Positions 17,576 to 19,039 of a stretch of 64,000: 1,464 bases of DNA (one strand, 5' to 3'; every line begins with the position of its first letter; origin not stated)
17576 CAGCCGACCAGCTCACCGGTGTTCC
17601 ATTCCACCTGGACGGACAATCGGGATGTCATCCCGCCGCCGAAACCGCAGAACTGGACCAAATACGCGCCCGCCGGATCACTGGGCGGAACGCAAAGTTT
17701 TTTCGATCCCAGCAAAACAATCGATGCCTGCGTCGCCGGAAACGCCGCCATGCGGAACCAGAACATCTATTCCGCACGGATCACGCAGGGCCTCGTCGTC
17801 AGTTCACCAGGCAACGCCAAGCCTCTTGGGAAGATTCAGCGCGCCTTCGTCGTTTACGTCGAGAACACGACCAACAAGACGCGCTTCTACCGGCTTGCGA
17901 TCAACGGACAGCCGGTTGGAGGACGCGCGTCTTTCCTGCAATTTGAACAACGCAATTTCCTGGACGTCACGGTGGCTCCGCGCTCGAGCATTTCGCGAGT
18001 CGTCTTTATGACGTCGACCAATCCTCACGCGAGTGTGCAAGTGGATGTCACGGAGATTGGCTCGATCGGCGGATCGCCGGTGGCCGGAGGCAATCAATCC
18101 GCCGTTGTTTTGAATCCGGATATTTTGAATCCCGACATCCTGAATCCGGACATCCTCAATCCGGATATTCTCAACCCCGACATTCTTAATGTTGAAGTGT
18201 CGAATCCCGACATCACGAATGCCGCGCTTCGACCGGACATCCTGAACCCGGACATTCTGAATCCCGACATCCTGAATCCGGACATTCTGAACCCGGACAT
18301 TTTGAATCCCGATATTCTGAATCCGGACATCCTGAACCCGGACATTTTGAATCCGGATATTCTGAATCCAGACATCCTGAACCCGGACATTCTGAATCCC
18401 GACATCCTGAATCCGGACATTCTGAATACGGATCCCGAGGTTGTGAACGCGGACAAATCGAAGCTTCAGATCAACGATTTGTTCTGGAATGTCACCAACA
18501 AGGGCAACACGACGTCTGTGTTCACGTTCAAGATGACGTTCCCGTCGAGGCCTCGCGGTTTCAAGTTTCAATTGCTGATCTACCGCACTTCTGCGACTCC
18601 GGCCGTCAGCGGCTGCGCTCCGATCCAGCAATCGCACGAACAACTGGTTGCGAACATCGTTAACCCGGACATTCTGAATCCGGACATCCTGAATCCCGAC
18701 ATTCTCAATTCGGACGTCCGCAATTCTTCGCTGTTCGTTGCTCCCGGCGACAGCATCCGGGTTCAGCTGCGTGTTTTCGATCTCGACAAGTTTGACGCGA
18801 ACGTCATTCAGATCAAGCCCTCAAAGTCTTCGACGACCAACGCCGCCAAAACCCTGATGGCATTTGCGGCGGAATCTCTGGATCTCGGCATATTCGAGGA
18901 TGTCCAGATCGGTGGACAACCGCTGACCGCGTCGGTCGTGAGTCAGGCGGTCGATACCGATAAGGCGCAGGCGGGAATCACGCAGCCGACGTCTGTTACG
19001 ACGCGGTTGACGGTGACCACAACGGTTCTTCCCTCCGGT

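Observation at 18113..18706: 21 NPDIL pentapeptides held invariant at protein level but synonymously scrambled in DNA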

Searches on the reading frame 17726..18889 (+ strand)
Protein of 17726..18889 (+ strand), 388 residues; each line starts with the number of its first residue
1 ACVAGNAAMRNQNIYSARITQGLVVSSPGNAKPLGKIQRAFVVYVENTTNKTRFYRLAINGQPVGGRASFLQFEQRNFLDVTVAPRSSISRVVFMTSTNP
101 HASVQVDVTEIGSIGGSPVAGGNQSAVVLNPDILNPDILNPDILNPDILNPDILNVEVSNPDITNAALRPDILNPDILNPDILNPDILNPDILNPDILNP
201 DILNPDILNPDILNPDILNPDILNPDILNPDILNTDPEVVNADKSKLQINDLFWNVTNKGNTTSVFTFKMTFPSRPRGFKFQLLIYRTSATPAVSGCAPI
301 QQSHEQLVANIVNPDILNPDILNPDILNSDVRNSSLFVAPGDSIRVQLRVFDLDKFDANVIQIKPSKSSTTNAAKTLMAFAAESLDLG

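Call 9: find_homologous_proteins(query=window:17726-18838:+, max_evalue=0.001)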
Query window:17726-18838:+ (371 aa): 25 proteins with E <= 0.001 among 2948 candidates.
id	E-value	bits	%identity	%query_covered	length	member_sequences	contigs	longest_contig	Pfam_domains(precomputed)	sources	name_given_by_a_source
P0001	3.1e-99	350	48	94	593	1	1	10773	-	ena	-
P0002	5.6e-92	327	51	94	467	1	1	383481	PF02095.22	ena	-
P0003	1.4e-88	315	47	98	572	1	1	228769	PF05345.19,PF02095.22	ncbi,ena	-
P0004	8.8e-83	296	51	94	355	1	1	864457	PF02095.22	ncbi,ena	-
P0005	5.8e-82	294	47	96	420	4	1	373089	PF02095.22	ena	-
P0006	1.8e-74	269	38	98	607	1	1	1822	PF02095.22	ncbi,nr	ncbi:MAG: hypothetical protein Q8N52_14035, partial [Acidobacteriota bacterium]|nr:hypothetical prot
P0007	4.2e-71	258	48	89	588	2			PF02095.22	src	-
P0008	4.3e-69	251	49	85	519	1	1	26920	PF02095.22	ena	-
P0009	2.6e-65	239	54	60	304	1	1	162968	PF02095.22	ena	-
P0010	8.3e-64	234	47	85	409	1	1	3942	PF02095.22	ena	-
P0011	1.3e-62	230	39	98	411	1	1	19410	PF02095.22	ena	-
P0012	9.0e-59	217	54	50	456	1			-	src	-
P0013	1.2e-46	177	53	53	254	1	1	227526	-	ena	-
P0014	3.2e-45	173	50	52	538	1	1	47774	-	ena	-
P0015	9.1e-42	161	75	27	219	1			PF05345.19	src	-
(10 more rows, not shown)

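Call 24: predict_structure(alignment_id=A1)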
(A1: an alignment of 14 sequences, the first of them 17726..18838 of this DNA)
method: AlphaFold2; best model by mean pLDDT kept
length: 371 residues; sequences in the alignment: 14
mean_pLDDT: 57.4   pTM: 0.52
mean pLDDT of the five models: 57.4, 57.2, 57.1, 56.4, 54.4
residues with pLDDT >= 90: 22; 70-90: 115; 50-70: 85; < 50: 149
segments of 3 or more residues with pLDDT < 50: 1-15, 135-245, 317-332, 365-371
pLDDT, mean of each block of 10 residues (from residue 1): 35 47 69 70 79 90 88 86 76 84 86 91 82 45 26 23 25 28 30 32 30 26 29 44 55 75 65 64 74 62 67 56 39 61 77 62 45 29
secondary structure, 60 per line:
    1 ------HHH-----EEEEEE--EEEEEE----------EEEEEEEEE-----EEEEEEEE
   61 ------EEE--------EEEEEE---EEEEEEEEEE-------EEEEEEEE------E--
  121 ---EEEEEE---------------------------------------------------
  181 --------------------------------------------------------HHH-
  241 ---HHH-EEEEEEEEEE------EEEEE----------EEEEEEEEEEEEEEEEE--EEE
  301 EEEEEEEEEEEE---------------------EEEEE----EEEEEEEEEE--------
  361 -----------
elements in order: E15-20 E23-28 E39-47 E53-60 E67-69 E78-83 E87-96 E104-111 E124-129 E248-257 E264-268 E279-295 E298-312 E334-338 E343-352

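Call 39: find_homologous_proteins(query=A3, max_evalue=1e-10)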
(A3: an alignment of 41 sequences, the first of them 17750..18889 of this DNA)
Query A3 (41 sequences) (380 aa, profile of the alignment): 74 proteins with E <= 1e-10 among 8000 candidates.
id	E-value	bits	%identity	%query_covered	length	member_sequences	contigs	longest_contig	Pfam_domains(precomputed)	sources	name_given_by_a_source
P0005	1.5e-154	533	47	92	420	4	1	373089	PF02095.22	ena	-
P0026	1.7e-149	516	49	92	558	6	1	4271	PF02095.22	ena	-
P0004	2.0e-144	500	49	98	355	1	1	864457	PF02095.22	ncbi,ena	-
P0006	1.4e-140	487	37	99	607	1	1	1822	PF02095.22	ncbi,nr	ncbi:MAG: hypothetical protein Q8N52_14035, partial [Acidobacteriota bacterium]|nr:hypothetical prot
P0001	1.4e-133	464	48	92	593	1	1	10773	-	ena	-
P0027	4.8e-133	462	46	93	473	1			PF02095.22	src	-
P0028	3.8e-132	459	43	93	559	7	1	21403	-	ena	-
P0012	8.5e-130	451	54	47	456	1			-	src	-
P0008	1.4e-127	444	49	81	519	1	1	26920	PF02095.22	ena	-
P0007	7.5e-126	438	48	84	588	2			PF02095.22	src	-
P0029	3.9e-124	433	53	82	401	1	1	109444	PF02095.22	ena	-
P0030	3.2e-123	430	37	90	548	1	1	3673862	PF05345.19,PF02095.22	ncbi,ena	-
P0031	1.2e-122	428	42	91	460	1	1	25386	PF13576.13,PF00805.29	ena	-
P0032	5.7e-122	426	40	82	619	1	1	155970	PF02095.22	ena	-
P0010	2.9e-119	417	47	81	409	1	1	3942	PF02095.22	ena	-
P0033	3.3e-117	410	43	91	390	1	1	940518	PF00805.29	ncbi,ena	-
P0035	7.6e-116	405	43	91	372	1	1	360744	PF00805.29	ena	-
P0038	4.9e-113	396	41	90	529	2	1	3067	PF05345.19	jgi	jgi:uncharacterized protein YjbI with pentapeptide repeats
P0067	2.3e-52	196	26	70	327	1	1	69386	PF13576.13,PF13599.14,PF00805.29,PF25296.2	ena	-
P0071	2.3e-39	154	30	39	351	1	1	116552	PF13576.13,PF13599.14,PF00805.29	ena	-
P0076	3.7e-29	120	32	53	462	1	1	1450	PF00805.29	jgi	jgi:hypothetical protein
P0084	7.5e-13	66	29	30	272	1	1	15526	PF13576.13,PF13599.14,PF00805.29,PF25296.2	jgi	-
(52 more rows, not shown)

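Call 47: predict_structure(alignment_id=A4)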
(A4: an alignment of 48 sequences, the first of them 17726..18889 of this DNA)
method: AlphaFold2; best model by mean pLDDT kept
length: 388 residues; sequences in the alignment: 48
mean_pLDDT: 73.0   pTM: 0.71
mean pLDDT of the five models: 73.0, 72.2, 70.1, 70.1, 68.1
residues with pLDDT >= 90: 139; 70-90: 99; 50-70: 49; < 50: 101
segments of 3 or more residues with pLDDT < 50: 1-4, 6-14, 139-154, 170-194, 196-230, 368-373, 383-388
pLDDT, mean of each block of 10 residues (from residue 1): 46 57 90 88 95 97 96 96 95 94 95 97 94 60 44 57 64 40 40 41 37 35 42 55 74 89 87 86 92 88 92 82 80 87 92 85 57 54 43
secondary structure, 60 per line:
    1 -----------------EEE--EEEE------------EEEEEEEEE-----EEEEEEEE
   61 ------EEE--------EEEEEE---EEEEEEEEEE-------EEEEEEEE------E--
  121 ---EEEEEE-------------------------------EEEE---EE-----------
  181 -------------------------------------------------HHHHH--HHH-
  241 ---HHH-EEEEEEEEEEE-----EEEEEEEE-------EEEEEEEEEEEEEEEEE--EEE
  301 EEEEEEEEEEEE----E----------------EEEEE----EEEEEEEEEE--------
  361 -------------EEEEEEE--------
elements in order: E18-20 E23-26 E39-47 E53-60 E67-69 E78-83 E87-96 E104-111 E124-129 E161-164 H230-234 E248-258 E264-271 E279-295 E298-312 E334-338 E343-352 E374-380
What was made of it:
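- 17777..18112 (+): Ig-like beta-sandwich 1, directly upstream of the array. AF2 run 2 gives pLDDT 88-97, all-beta (call 47).
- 18467..18781 (+): Ig-like beta-sandwich 2 (motif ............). Block 3 sits in one of its loops. AF2 run 2 gives pLDDT 74-92 (call 47).
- On Pentapeptide repeat family (PF00805 / Rfr fold): AF2 gave the array pLDDT 23-64 and built no helix (calls 24, 47).
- The flanks reached 85-97 (calls 24, 47). Low AF2 confidence in both runs (calls 24, 47). AF2 built no helix even with canonical relatives in the alignment (call 47). AF2 predicts no roll (calls 24, 47).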

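Call 51: search_protein_families(library=pfam, proteins=[P0033, P0076, P0038], max_evalue=1)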
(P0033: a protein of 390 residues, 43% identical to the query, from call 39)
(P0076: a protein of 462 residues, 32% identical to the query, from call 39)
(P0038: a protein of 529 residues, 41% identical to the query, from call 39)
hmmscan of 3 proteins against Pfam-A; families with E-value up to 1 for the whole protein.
P0033 (390 aa): 6 families
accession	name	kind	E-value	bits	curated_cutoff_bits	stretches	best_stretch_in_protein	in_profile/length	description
PF00805.28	Pentapeptide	-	7.9e-07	29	20.2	1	204-243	1-40/40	Pentapeptide repeats (8 copies)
PF13576.12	Pentapeptide_3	-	0.00023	21.8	27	1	204-243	4-46/48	Pentapeptide repeats (9 copies)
PF13599.13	Pentapeptide_4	-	0.00032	21.1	38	1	178-242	5-69/78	Pentapeptide repeat region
PF02095.21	Extensin_1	-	0.013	15.7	105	1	162-234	42-114/171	Extensin-like protein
PF05264.16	CfAFP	-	0.1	13.1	25.9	1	181-258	23-102/137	Choristoneura fumiferana antifreeze protein (CfAFP)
PF09327.17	Phage_Tail_Tip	-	0.5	10.6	22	0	215-254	81-121/139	Bacteriophage tail tip fiber protein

P0076 (462 aa): 3 families
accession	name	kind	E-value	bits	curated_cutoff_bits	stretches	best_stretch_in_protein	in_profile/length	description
PF00805.28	Pentapeptide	-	1.5e-06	28.1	20.2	1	411-444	1-34/40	Pentapeptide repeats (8 copies)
PF13599.13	Pentapeptide_4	-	0.029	14.9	38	1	412-451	17-56/78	Pentapeptide repeat region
PF23894.2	LD_SV2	-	0.076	13.8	29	1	403-447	50-91/92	SV2A/B/C luminal domain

P0038 (529 aa): 3 families
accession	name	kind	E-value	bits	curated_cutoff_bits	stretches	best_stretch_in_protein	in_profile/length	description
PF05345.18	He_PIG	-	7.2e-16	58.9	24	2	445-524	6-95/96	Putative Ig domain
PF00801.26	PKD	-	0.016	15.6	23.5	1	454-515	13-74/80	PKD domain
PF02095.21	Extensin_1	-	0.024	14.9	105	1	146-208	57-119/171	Extensin-like protein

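Call 52: fold_search(model_id=the predicted structure, library=pdb)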
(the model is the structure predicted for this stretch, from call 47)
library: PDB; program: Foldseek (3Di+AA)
matches with E <= 10: 1798; with E <= 0.001: 53
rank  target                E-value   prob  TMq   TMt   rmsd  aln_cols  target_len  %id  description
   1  7akk_E                2.3e-05  1.00  0.24  0.19  16.0       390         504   10  Structure of a complement factor-receptor complex (released 2022-04-13)
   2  9i25_C                3.4e-05  1.00  0.20  0.30  18.3       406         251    8  WxLIP from Enterococcus faecium locus A bound to long WxL (released 2026-01-28)
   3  9qj4_B                4.2e-05  1.00  0.20  0.24  22.9       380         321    9  Structure of the Complement classical and lectin pathway proconvertase, C4b2 (released 2025-12-24)
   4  9fh8_A                4.9e-05  1.00  0.19  0.25  23.0       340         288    8  Crystal structure of the SPD-2 domain of Apis dorsata CEP192 (released 2025-03-26)
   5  3smh_D                5.2e-05  0.47  0.12  0.12  21.2       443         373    8  Crystal structure of major peanut allergen Ara h 1 (released 2012-02-15)
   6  9i1y_A                5.8e-05  0.99  0.19  0.27  18.4       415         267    9  WxLIP from Enterococcus faecium (released 2026-01-28)
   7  4mmx_A                1.0e-04  0.93  0.18  0.09  26.8       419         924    9  Integrin AlphaVBeta3 ectodomain bound to the tenth domain of Fibronectin (released 2014-03-26)
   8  4mmz_A                1.1e-04  0.95  0.18  0.09  26.8       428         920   10  Integrin AlphaVBeta3 ectodomain bound to an antagonistic tenth domain of Fibronectin (released 2014-03-26)
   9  3prx_B                1.2e-04  1.00  0.21  0.07  21.8       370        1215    8  Structure of Complement C5 in Complex with CVF and SSL7 (released 2011-01-19)
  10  9fh8_H                1.2e-04  1.00  0.19  0.24  22.5       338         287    8  Crystal structure of the SPD-2 domain of Apis dorsata CEP192 (released 2025-03-26)
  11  2ea7_B                1.5e-04  0.47  0.11  0.12  22.6       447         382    4  Crystal Structure of Adzuki Bean 7S Globulin-1 (released 2008-02-05)
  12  1ipk_A                1.5e-04  0.38  0.12  0.13  22.5       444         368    6  CRYSTAL STRUCTURES OF RECOMBINANT AND NATIVE SOYBEAN BETA-CONGLYCININ BETA HOMOTRIMERS (released 2002-05-16)
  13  7usy_J                1.7e-04  0.38  0.13  0.14  26.2       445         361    8  Structure of C. elegans TMC-1 complex with ARRD-6 (released 2022-10-19)
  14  1phs                  1.7e-04  0.30  0.10  0.11  25.4       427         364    5  THE THREE-DIMENSIONAL STRUCTURE OF THE SEED STORAGE PROTEIN PHASEOLIN AT 3 ANGSTROMS RESOLUTION (released 1990-10-15)
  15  3frp_G                2.0e-04  1.00  0.23  0.40   3.5       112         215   11  Crystal Structure of Cobra Venom Factor, a Co-factor for C3- and C5 convertase CVFBb (released 2009-04-28)
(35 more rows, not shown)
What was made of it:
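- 17777..18112 (+): Foldseek matches are generic Ig, FnIII and macroglobulin-type sandwiches (call 52).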

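Call 59: search_protein_families(library=ncbifam, proteins=[window:17726-18889:+, P0033], max_evalue=1)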
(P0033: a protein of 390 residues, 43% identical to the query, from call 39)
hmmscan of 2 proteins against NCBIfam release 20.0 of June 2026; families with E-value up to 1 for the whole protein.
window:17726-18889:+ (388 aa): 2 families
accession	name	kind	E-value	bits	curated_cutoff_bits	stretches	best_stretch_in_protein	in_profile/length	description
TIGR02502.2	type_III_YscX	equivalog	5.2e-05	23.6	30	0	303-330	47-74/122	type III secretion apparatus assembly protein SctX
NF008143.0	PRK10894.1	equivalog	0.088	12.1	234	1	44-77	85-118/184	lipopolysaccharide ABC transporter substrate-binding protein LptA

P0033 (390 aa): 10 families
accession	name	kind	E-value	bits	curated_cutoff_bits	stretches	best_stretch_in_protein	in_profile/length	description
NF052603.1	penta_Alr5209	equivalog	1.8e-09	37.7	125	1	158-240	17-99/113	Alr5209 family pentapeptide repeat protein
NF047416.1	penta_HetL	equivalog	1.6e-07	31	260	1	156-243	20-107/218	heterocyst differentiation pentapeptide repeat protein HetL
NF011743.0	PRK15196.1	equivalog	1.3e-05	24.3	354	1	166-260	249-344/350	type III secretion system effector PipB2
NF011904.1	PRK15377.1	subfamily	0.0016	16.9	500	1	168-250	18-101/606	type III secretion system effector HECT-type E3 ubiquitin transferase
NF011744.0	PRK15197.1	equivalog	0.0018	17.5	274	1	167-249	172-254/291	SPI-2 type III secretion system effector PipB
NF033900.0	T4SS_IcmE_DotG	equivalog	0.0065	14.6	750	1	155-241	352-444/1008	type IVB secretion system protein DotG/IcmE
NF033086.2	penta_rpt_Qnr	equivalog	0.015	15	240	1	173-238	4-95/211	Qnr family pentapeptide repeat protein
NF004974.0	PRK06347.1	equivalog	0.044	12.8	701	1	155-265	48-155/592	1,4-beta-N-acetylmuramoylhydrolase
NF000056.3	penta_rpt_QnrS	exception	0.082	12.6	460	1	194-246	47-99/218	QnrS family quinolone resistance pentapeptide repeat protein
NF038182.1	penta_rpt_SmQnr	exception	0.2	11.4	460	1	195-250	136-191/215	SmQnr family pentapeptide repeat protein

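Call 69: find_encoding_contigs(protein=P0033, flank=4000, max_places=2)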
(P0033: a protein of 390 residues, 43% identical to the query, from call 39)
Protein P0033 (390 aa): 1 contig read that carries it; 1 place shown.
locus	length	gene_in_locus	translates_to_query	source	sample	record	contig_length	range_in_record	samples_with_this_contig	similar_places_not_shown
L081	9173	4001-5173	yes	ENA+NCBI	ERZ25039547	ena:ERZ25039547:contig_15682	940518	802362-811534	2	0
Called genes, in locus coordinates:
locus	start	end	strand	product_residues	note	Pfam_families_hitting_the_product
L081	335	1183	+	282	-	PF19089:DUF5777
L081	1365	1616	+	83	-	-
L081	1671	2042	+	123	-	-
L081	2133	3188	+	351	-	-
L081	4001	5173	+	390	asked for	PF00805:Pentapeptide (weak)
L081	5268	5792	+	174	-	PF02369:Big_1 (weak)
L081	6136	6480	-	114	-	-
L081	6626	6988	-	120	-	-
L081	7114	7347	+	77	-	-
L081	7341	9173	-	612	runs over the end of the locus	PF14559:TPR_19 (faint), PF00515:TPR_1 (faint), PF13424:TPR_12 (faint), PF13428:TPR_14 (faint), PF07719:TPR_2 (faint), PF13174:TPR_6 (faint), PF13414:TPR_11 (weak), PF13432:TPR_16 (weak), +3 more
